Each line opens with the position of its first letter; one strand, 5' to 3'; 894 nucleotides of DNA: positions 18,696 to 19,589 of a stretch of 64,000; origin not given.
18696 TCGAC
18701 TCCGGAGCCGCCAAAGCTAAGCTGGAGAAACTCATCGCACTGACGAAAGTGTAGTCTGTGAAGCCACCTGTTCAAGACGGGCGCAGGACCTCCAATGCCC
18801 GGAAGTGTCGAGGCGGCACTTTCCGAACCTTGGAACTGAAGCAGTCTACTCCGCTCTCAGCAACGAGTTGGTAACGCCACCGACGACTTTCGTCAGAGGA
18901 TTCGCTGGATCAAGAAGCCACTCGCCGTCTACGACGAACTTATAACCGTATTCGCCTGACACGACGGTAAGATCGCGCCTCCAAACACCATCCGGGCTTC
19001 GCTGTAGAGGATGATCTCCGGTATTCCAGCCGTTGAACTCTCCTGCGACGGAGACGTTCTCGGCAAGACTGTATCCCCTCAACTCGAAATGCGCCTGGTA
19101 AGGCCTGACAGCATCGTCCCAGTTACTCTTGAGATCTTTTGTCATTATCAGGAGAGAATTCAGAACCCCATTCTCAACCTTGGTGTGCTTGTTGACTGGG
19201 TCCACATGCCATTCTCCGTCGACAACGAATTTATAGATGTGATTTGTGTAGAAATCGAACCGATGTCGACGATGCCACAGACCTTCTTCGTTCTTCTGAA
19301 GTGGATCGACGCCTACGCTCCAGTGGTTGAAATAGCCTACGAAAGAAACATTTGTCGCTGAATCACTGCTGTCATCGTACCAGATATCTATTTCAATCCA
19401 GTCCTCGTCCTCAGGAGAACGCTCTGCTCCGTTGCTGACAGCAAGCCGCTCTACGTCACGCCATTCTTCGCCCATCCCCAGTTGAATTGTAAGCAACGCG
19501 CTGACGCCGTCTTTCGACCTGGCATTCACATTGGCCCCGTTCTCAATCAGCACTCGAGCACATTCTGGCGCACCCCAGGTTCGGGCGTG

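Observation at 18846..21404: Exported ankyrin-repeat protein with tandem glycogen-binding (CBM48/AMPK-beta-like) domains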

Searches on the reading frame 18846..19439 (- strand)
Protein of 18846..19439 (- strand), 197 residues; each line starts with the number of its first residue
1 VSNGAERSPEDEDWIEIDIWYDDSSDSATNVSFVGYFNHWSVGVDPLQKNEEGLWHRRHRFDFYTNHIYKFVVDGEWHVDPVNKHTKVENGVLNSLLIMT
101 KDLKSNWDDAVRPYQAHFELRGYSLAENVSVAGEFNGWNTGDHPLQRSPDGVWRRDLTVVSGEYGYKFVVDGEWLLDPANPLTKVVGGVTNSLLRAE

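Call 7: search_solved_structures(query=window:18846-19430:-, max_evalue=1, show_alignments=3)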
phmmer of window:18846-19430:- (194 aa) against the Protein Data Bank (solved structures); distinct sequences matched with E-value up to 1: 31.
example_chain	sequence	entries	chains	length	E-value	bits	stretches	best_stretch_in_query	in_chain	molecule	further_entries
2lu3_A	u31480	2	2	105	6.9e-09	39.1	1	106-191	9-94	5'-AMP-activated protein kinase subunit beta-2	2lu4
6b2e_B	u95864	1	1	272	1.6e-08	38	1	103-191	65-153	5'-AMP-activated protein kinase subunit beta-2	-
2f15_A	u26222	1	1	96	1.8e-08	37.8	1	122-191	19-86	5'-AMP-activated protein kinase, beta-2 subunit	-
4y0g_A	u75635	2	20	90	2.1e-08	37.6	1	123-191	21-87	5'-AMP-activated protein kinase subunit beta-2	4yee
4rer_B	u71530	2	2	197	7.8e-08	35.7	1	124-191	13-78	5'-AMP-activated protein kinase subunit beta-2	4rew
7jhg_B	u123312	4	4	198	8.3e-08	35.6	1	124-191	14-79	5'-AMP-activated protein kinase subunit beta-2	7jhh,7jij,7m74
1z0m_A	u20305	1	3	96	1.3e-07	35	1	123-191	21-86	5'-AMP-activated protein kinase, beta-1 subunit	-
4yef_A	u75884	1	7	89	1.3e-07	35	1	124-191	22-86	5'-AMP-activated protein kinase subunit beta-1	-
1z0n_A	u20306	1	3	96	2.4e-07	34.1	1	123-191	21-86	5'-AMP-activated protein kinase, beta-1 subunit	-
6e4t_B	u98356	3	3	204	5.2e-07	33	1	123-191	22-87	5'-AMP-activated protein kinase subunit beta-1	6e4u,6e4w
4zhx_B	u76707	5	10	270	8.5e-07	32.3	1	122-191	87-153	5'-AMP-activated protein kinase subunit beta-1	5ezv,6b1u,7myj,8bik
4cfe_B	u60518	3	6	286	9.5e-07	32.2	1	122-191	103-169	5'-AMP-ACTIVATED PROTEIN KINASE SUBUNIT BETA-1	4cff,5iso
4qfg_B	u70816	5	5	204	1.7e-06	31.3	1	123-191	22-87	5'-AMP-activated protein kinase subunit beta-1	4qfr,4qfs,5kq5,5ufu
6c9f_B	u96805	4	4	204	2.3e-06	30.9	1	123-191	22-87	5'-AMP-activated protein kinase subunit beta-1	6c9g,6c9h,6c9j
5t5t_B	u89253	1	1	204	2.3e-06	30.9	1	123-191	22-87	5'-AMP-activated protein kinase subunit beta-1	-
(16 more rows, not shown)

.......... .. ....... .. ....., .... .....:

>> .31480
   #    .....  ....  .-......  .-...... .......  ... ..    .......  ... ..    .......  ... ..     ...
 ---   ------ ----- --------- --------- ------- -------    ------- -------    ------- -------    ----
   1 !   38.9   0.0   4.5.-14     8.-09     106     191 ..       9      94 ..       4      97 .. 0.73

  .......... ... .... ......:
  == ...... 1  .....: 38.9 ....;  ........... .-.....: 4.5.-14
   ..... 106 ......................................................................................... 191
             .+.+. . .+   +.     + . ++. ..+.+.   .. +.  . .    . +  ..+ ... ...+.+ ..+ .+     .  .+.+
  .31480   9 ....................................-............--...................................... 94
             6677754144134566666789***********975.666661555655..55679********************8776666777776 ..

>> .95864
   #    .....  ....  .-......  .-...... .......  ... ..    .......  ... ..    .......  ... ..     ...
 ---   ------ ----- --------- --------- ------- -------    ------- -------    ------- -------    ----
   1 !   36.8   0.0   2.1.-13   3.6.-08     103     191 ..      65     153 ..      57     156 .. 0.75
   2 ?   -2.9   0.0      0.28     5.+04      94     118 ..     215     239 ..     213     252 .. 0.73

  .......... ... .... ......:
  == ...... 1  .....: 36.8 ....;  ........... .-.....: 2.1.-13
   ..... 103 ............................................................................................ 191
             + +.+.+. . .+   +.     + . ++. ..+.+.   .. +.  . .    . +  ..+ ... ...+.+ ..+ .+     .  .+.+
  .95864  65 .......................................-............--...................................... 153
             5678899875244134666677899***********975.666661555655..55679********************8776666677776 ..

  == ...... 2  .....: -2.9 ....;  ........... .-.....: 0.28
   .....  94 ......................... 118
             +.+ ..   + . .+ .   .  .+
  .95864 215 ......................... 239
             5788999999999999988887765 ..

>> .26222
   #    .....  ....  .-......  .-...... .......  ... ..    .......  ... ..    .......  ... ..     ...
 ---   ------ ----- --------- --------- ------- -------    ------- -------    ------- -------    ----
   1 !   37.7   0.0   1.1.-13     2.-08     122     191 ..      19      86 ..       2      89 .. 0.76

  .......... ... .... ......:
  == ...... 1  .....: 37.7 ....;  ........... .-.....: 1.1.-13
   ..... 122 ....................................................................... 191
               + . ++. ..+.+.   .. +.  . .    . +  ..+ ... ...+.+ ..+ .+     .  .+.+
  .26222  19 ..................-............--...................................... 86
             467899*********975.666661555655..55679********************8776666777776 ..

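Call 9: find_homologous_proteins(query=window:18846-19439:-, max_evalue=0.001)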
Query window:18846-19439:- (197 aa): 300 proteins with E <= 0.001 among 380 candidates; the best 120 are listed.
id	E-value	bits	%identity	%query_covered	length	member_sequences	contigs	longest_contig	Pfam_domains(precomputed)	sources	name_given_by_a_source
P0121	3.1e-44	169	36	85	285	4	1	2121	PF02922.25,PF16561.12,PF22058.3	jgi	-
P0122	4.3e-41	159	36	80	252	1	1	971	PF02922.25,PF16561.12,PF22058.3,PF16760.11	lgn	-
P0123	5.8e-41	159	35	85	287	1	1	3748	PF02922.25,PF16561.12,PF22058.3,PF16760.11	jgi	jgi:1,4-alpha-glucan branching enzyme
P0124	4.4e-40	156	37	80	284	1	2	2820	PF02922.25,PF16561.12,PF22058.3,PF16760.11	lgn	-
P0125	3.1e-39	153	37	85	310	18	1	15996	PF02922.25,PF16561.12,PF22058.3,PF16760.11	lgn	-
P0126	1.9e-37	147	35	79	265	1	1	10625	PF02922.25,PF16561.12,PF22058.3,PF16760.11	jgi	jgi:1,4-alpha-glucan branching enzyme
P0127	4.4e-37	146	36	80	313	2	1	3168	PF02922.25,PF16561.12,PF22058.3,PF16760.11,PF00686.26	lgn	-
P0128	5.9e-35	139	39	91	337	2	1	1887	PF02922.25,PF16561.12,PF13606.13,PF13857.13,PF12796.14,PF00023.37,PF13637.13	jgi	jgi:hypothetical protein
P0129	1.9e-34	137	42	58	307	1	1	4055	PF02922.25,PF16561.12,PF22058.3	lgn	-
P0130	3.7e-34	137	38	87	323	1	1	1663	PF02922.25,PF16561.12,PF22058.3,PF16760.11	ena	-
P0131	4.5e-34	136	38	87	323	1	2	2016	PF02922.25,PF16561.12,PF22058.3,PF16760.11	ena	-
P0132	1.4e-33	135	35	78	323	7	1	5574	PF02922.25,PF16561.12,PF22058.3,PF16760.11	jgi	-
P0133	2.5e-33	134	33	77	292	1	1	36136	PF02922.25,PF16561.12,PF22058.3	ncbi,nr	ncbi:MAG: 1,4-alpha-glucan branching enzyme GlgB [Verrucomicrobiae bacterium]|nr:1,4-alpha-glucan br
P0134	2.9e-33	134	39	81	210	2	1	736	PF02922.25,PF16561.12,PF22058.3,PF16760.11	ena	-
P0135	1.3e-32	131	40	90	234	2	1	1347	PF02922.25,PF16561.12,PF22058.3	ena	-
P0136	3.1e-32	130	46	35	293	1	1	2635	PF02922.25,PF16561.12,PF22058.3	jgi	jgi:1,4-alpha-glucan branching enzyme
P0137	4.4e-32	130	54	35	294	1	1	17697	PF02922.25,PF16561.12,PF22058.3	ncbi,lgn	-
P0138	1.1e-31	128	40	52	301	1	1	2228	PF02922.25,PF16561.12,PF22058.3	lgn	-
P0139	2.0e-31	128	32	81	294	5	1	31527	PF02922.25,PF16561.12,PF22058.3,PF16760.11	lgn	-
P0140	2.4e-31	127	30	83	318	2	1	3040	PF02922.25,PF16561.12,PF16760.11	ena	-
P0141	1.2e-30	125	32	79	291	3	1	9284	PF02922.25,PF16561.12,PF22058.3,PF16760.11,PF00686.26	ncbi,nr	ncbi:MAG: glycogen-binding domain-containing protein [Verrucomicrobiae bacterium]|nr:glycogen-bindin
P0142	1.3e-30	125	36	78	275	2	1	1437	PF02922.25,PF16561.12,PF22058.3,PF16760.11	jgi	jgi:1,4-alpha-glucan branching enzyme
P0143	2.0e-30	124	42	59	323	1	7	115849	PF02922.25,PF16561.12,PF22058.3,PF16760.11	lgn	-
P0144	4.9e-30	123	48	35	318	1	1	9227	PF02922.25,PF16561.12,PF22058.3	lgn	-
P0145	5.1e-30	123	31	80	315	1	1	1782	PF02922.25,PF16561.12,PF22058.3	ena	-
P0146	7.3e-30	122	30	78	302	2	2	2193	PF02922.25,PF16561.12,PF22058.3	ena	-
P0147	1.1e-29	122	45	35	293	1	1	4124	PF02922.25,PF16561.12,PF22058.3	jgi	jgi:1,4-alpha-glucan branching enzyme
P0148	1.1e-29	122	54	29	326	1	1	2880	PF02922.25,PF16561.12,PF22058.3,PF00686.26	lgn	-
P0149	1.6e-29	121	34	84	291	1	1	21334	PF02922.25,PF16561.12,PF22058.3,PF16760.11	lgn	-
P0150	1.7e-29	121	32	78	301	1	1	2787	PF02922.25,PF16561.12,PF22058.3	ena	-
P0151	2.5e-29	121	34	79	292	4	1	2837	PF02922.25,PF16561.12,PF22058.3,PF16760.11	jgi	jgi:1,4-alpha-glucan branching enzyme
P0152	2.9e-29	121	33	67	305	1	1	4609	PF02922.25,PF16561.12,PF22058.3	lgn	-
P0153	3.4e-29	120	33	77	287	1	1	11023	PF02922.25,PF16561.12,PF22058.3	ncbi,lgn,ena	ncbi:MAG: glycogen-binding domain-containing protein [Verrucomicrobiota bacterium]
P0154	3.4e-29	120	32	79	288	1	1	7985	PF02922.25,PF16561.12,PF22058.3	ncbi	-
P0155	5.8e-29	120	30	90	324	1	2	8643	PF02922.25,PF16561.12,PF22058.3,PF00686.26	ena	-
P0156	7.9e-29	119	31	77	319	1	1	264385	PF02922.25,PF16561.12,PF22058.3,PF16760.11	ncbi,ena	-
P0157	8.4e-29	119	31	86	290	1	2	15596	PF02922.25,PF16561.12,PF22058.3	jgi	-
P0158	1.0e-28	119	46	35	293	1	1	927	PF02922.25,PF16561.12,PF22058.3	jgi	jgi:1,4-alpha-glucan branching enzyme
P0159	1.6e-28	118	48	35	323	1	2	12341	PF02922.25,PF16561.12,PF22058.3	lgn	-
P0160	1.6e-28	118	35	70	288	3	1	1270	PF02922.25,PF16561.12,PF22058.3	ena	-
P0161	2.4e-28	117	33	77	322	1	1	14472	PF02922.25,PF16561.12,PF22058.3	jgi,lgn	-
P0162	3.2e-28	117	48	35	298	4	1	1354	PF02922.25,PF16561.12,PF22058.3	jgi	jgi:1,4-alpha-glucan branching enzyme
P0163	5.2e-28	116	50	28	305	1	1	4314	PF02922.25,PF16561.12,PF22058.3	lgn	-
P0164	5.7e-28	116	29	91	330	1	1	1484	PF02922.25,PF16561.12,PF22058.3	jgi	jgi:1,4-alpha-glucan branching enzyme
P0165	6.2e-28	116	35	79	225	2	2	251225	PF02922.25,PF16561.12,PF22058.3,PF16760.11,PF00686.26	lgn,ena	-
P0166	8.8e-28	116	29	86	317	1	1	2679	PF02922.25,PF16561.12,PF22058.3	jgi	jgi:1,4-alpha-glucan branching enzyme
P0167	1.1e-27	115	36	88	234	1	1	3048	PF02922.25,PF16561.12,PF22058.3,PF16760.11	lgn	-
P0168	1.1e-27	115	31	79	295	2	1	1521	PF02922.25,PF16561.12,PF22058.3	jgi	-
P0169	1.7e-27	115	37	85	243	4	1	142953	PF02922.25,PF16561.12,PF22058.3,PF16760.11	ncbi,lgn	-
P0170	2.1e-27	114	32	79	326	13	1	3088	PF02922.25,PF16561.12,PF22058.3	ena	-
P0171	3.1e-27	114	43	35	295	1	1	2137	PF02922.25,PF16561.12,PF22058.3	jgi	jgi:1,4-alpha-glucan branching enzyme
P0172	4.4e-27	113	34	78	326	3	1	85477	PF02922.25,PF16561.12,PF22058.3,PF16760.11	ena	-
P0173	6.9e-27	113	48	35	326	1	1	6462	PF02922.25,PF16561.12,PF22058.3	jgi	jgi:1,4-alpha-glucan branching enzyme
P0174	7.8e-27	113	36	86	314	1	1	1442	PF02922.25,PF16561.12,PF22058.3,PF16760.11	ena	-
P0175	8.7e-27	112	32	68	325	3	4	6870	PF02922.25,PF16561.12,PF22058.3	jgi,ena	jgi:1,4-alpha-glucan branching enzyme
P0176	9.5e-27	112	33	77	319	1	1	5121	PF02922.25,PF16561.12,PF22058.3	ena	-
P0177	1.0e-26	112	46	35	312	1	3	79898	PF02922.25,PF16561.12,PF22058.3,PF16760.11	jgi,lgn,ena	-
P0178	1.3e-26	112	43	36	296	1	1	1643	PF02922.25,PF16561.12,PF22058.3,PF16760.11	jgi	jgi:1,4-alpha-glucan branching enzyme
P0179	1.7e-26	111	36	79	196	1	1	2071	PF02922.25,PF16561.12,PF22058.3,PF00686.26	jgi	jgi:1,4-alpha-glucan branching enzyme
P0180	2.1e-26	111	31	79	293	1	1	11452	PF02922.25,PF16561.12,PF22058.3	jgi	-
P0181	2.5e-26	111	46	35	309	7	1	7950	PF02922.25,PF16561.12,PF22058.3,PF09134.17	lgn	-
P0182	3.1e-26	111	34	93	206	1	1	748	PF02922.25,PF16561.12,PF22058.3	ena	-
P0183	3.2e-26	111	35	90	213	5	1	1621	PF02922.25,PF16561.12,PF22058.3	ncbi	-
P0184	4.0e-26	110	35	84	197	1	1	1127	PF02922.25,PF16561.12,PF22058.3,PF00686.26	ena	-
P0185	4.2e-26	110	28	84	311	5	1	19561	PF02922.25,PF16561.12,PF22058.3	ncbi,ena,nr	ncbi:MAG TPA: glycogen-binding domain-containing protein [Verrucomicrobiae bacterium]|nr:glycogen-bi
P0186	6.1e-26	110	35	79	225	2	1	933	PF02922.25,PF16561.12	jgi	jgi:hypothetical protein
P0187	2.3e-25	108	34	99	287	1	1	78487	PF02922.25,PF16561.12,PF22058.3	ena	-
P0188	3.1e-25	107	29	79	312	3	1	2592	PF02922.25,PF16561.12,PF22058.3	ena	-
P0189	3.4e-25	107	33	86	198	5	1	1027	PF02922.25,PF16561.12,PF22058.3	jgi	-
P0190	3.5e-25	107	34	84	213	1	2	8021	PF02922.25,PF16561.12,PF22058.3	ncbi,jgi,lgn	jgi:1,4-alpha-glucan branching enzyme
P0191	3.6e-25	107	33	84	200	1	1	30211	PF02922.25,PF16561.12,PF22058.3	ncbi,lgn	-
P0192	4.8e-25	107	32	85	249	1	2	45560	PF02922.25,PF16561.12,PF22058.3,PF16760.11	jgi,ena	jgi:1,4-alpha-glucan branching enzyme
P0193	6.2e-25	106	34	89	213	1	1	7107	PF02922.25,PF16561.12,PF22058.3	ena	-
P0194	8.2e-25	106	34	84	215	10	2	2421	PF02922.25,PF16561.12,PF22058.3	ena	-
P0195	1.1e-24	106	36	84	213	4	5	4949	PF02922.25,PF16561.12,PF22058.3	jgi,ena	jgi:1,4-alpha-glucan branching enzyme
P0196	1.4e-24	105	34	83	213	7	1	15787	PF02922.25,PF16561.12,PF22058.3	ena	-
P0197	2.8e-24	104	34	76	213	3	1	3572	PF02922.25,PF16561.12,PF22058.3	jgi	-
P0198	2.9e-24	104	35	79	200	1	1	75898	PF02922.25,PF16561.12,PF22058.3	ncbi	-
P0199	3.0e-24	104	34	84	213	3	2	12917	PF02922.25,PF16561.12,PF22058.3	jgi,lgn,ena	jgi:1,4-alpha-glucan branching enzyme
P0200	9.7e-24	102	35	84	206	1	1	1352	PF02922.25,PF16561.12,PF22058.3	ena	-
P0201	2.0e-23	101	34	80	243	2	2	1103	PF02922.25,PF16561.12,PF22058.3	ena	-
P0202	4.9e-23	100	29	84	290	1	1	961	PF27330.1,PF02922.25,PF16561.12,PF22058.3,PF19077.7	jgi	jgi:1,4-alpha-glucan branching enzyme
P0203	9.9e-23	99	31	84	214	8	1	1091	PF02922.25,PF16561.12,PF22058.3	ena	-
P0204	4.0e-22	97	33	85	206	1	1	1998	PF02922.25,PF16561.12,PF22058.3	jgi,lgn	jgi:1,4-alpha-glucan branching enzyme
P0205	7.7e-21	93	36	80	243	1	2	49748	PF02922.25,PF16561.12,PF22058.3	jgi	jgi:1,4-alpha-glucan branching enzyme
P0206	1.0e-20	93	37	81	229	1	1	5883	PF02922.25,PF16561.12,PF22058.3,PF16760.11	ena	-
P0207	1.4e-20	92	33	79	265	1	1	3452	PF02922.25,PF16561.12,PF22058.3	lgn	-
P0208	2.0e-20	92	32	91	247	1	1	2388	PF02922.25,PF16561.12,PF22058.3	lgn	-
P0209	2.2e-20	92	36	96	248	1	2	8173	PF02922.25,PF16561.12,PF22058.3,PF16760.11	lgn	-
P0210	4.1e-20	91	34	87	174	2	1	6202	PF02922.25,PF16561.12,PF22058.3,PF16760.11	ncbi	ncbi:MAG: glycogen-binding domain-containing protein, partial [Bacteroidota bacterium]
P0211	6.7e-20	90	33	93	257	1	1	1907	PF02922.25,PF16561.12,PF22058.3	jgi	jgi:1,4-alpha-glucan branching enzyme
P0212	8.3e-20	90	30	79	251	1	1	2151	PF02922.25,PF16561.12,PF22058.3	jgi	jgi:1,4-alpha-glucan branching enzyme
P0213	1.1e-19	89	32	79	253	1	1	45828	PF02922.25,PF16561.12,PF22058.3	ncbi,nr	ncbi:MAG: isoamylase early set domain-containing protein, partial [Candidatus Eisenbacteria bacteriu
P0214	1.2e-19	89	32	79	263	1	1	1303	PF02922.25,PF16561.12,PF22058.3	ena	-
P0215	2.4e-19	88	31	93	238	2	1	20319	PF02922.25,PF16561.12,PF22058.3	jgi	jgi:1,4-alpha-glucan branching enzyme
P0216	3.6e-19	88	32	88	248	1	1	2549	PF02922.25,PF16561.12,PF22058.3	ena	-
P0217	4.4e-19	87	62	33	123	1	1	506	PF02922.25,PF16561.12,PF22058.3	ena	-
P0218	5.0e-19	87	31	77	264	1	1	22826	PF02922.25,PF16561.12,PF22058.3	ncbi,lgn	-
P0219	5.1e-19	87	33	83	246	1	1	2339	PF02922.25,PF16561.12,PF22058.3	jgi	jgi:1,4-alpha-glucan branching enzyme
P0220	5.7e-19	87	33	79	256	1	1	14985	PF02922.25,PF16561.12,PF22058.3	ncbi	-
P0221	6.0e-19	87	34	91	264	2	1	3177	PF02922.25,PF16561.12,PF22058.3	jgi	-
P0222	6.8e-19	87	30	77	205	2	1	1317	PF02922.25,PF16561.12,PF22058.3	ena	-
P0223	9.1e-19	86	31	78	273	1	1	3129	PF02922.25,PF16561.12,PF22058.3,PF19077.7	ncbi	-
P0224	1.0e-18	86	33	79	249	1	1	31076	PF02922.25,PF16561.12,PF22058.3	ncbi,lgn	-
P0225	1.1e-18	86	31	77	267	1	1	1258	PF02922.25,PF16561.12,PF22058.3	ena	-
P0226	1.3e-18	86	32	91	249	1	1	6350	PF02922.25,PF16561.12,PF22058.3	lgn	-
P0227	1.7e-18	85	30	77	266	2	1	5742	PF02922.25,PF16561.12,PF22058.3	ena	-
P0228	2.0e-18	85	32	97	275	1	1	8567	PF02922.25,PF16561.12,PF22058.3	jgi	-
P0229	3.1e-18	84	33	97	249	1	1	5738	PF02922.25,PF16561.12,PF22058.3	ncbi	-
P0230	3.6e-18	84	42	59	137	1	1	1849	PF02922.25,PF16561.12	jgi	jgi:1,4-alpha-glucan branching enzyme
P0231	3.9e-18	84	31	96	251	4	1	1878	PF02922.25,PF16561.12,PF22058.3,PF16760.11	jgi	jgi:1,4-alpha-glucan branching enzyme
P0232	5.9e-18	84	28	84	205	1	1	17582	PF02922.25,PF16561.12,PF22058.3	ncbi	-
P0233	6.1e-18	84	33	81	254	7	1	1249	PF02922.25,PF16561.12,PF22058.3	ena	-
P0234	8.1e-18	83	30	86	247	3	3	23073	PF02922.25,PF16561.12,PF22058.3,PF16760.11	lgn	-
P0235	9.9e-18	83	32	91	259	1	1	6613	PF02922.25,PF16561.12,PF22058.3,PF16760.11,PF00686.26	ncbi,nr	ncbi:MAG: glycogen-binding domain-containing protein [Candidatus Eisenbacteria bacterium]|nr:glycoge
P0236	1.2e-17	83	33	81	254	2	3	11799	PF02922.25,PF16561.12,PF22058.3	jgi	jgi:1,4-alpha-glucan branching enzyme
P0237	1.4e-17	82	30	87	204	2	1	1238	PF02922.25,PF16561.12,PF22058.3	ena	-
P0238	1.6e-17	82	32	77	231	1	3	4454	PF02922.25,PF16561.12,PF22058.3,PF16760.11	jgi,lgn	jgi:1,4-alpha-glucan branching enzyme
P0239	2.1e-17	82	31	84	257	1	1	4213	PF02922.25,PF16561.12,PF22058.3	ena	-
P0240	2.3e-17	82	34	87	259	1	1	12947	PF02922.25,PF16561.12,PF22058.3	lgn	-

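Call 48: find_encoding_contigs(protein=P0156, flank=7000, max_places=1)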
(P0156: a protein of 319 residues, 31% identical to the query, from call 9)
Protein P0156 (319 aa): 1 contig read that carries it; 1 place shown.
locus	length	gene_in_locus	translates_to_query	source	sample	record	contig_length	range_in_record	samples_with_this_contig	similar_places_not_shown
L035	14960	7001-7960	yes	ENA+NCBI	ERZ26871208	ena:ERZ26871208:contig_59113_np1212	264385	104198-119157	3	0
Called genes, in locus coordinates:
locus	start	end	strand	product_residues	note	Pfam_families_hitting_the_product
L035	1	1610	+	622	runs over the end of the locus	PF02554:CstA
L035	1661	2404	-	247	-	-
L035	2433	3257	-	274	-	-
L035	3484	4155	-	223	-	PF01694:Rhomboid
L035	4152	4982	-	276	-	PF05448:AXE1 (weak), PF01738:DLH, PF00561:Abhydrolase_1, PF12146:Hydrolase_4, PF12697:Abhydrolase_6, PF08840:BAAT_C (weak)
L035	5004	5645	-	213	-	PF01553:Acyltransferase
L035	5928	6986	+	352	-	PF00356:LacI, PF00532:Peripla_BP_1, PF13407:Peripla_BP_4, PF13377:Peripla_BP_3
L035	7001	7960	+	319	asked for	PF16561:AMPK1_CBM, PF16760:CBM53 (faint), PF22058:X25_BaPul_like (faint), PF16561:AMPK1_CBM, PF02922:CBM_48, PF16561:AMPK1_CBM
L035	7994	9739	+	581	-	PF02903:Alpha-amylase_N (faint), PF00128:Alpha-amylase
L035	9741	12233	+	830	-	PF02922:CBM_48 (faint), PF16561:AMPK1_CBM (weak), PF02903:Alpha-amylase_N, PF00128:Alpha-amylase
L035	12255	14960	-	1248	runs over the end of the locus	PF00723:Glyco_hydro_15 (faint), PF03633:Glyco_hydro_65C (faint)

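Call 49: find_encoding_contigs(protein=P0165, flank=7000, max_places=1)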
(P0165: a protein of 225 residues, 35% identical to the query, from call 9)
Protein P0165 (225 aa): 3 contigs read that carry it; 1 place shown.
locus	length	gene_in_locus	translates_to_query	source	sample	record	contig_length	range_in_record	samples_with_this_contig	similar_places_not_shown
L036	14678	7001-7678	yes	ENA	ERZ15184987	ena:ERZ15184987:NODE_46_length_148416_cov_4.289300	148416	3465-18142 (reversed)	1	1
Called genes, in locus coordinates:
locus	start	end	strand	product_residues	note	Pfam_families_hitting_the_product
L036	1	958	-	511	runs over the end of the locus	PF05362:Lon_C (weak), PF00493:MCM (faint), PF13541:ChlI, PF00158:Sigma54_activat (faint), PF01078:Mg_chelatase, PF07728:AAA_5, PF13335:Mg_chelatase_C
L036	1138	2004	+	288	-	PF00140:Sigma70_r1_2, PF04542:Sigma70_r2, PF04539:Sigma70_r3, PF04545:Sigma70_r4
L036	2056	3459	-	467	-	PF00224:PK, PF02887:PK_C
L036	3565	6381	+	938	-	PF00330:Aconitase, PF00694:Aconitase_C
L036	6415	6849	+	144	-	-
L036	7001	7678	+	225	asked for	PF02922:CBM_48 (weak), PF00686:CBM_20 (faint), PF16561:AMPK1_CBM, PF16760:CBM53 (faint), PF22058:X25_BaPul_like (faint), PF02922:CBM_48, PF16561:AMPK1_CBM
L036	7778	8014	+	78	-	PF19891:DUF6364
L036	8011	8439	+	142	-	PF01850:PIN (weak), PF13470:PIN_3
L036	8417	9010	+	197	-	-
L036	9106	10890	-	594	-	PF00009:GTP_EFTU, PF03144:GTP_EFTU_D2, PF22042:EF-G_D2 (faint), PF00679:EFG_C, PF06421:LepA_C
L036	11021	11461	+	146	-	-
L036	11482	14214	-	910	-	PF02922:CBM_48, PF00128:Alpha-amylase, PF02806:Alpha-amylase_C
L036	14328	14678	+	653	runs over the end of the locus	PF00501:AMP-binding, PF23562:AMP-binding_C_3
